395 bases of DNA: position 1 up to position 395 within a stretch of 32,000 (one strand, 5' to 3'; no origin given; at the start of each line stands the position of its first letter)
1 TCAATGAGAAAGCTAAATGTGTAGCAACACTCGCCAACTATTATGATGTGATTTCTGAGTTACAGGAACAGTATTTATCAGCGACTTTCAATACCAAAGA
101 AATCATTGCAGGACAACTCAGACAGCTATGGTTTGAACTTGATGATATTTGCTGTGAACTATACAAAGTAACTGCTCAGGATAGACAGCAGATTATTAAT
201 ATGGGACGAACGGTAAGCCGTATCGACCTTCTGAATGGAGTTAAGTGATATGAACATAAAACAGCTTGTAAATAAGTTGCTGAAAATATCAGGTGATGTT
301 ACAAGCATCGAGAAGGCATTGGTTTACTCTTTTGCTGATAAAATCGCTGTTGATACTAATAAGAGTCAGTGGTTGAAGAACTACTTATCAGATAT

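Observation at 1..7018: A single operon chains a methyltransferase, an RloC-like anticodon nuclease, an Mrr-type endonuclease and an OLD-like ATPase-Toprim nuclease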

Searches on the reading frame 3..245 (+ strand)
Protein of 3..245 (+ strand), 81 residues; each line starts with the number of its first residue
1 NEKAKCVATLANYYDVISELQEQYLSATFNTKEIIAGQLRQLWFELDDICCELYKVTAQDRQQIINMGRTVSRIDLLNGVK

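Call 3: search_protein_families(library=pfam, proteins=[window:3-245:+], max_evalue=0.01)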
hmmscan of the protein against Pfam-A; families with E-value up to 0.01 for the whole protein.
window:3-245:+ (81 aa): 0 families

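Call 4: search_protein_families(library=padloc, proteins=[window:3-245:+], max_evalue=0.01)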
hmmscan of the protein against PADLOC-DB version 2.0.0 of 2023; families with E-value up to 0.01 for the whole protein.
window:3-245:+ (81 aa): 0 families

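Call 5: search_protein_families(library=ncbifam, proteins=[window:3-245:+], max_evalue=0.01)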
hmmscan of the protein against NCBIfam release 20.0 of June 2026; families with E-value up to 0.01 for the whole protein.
window:3-245:+ (81 aa): 0 families
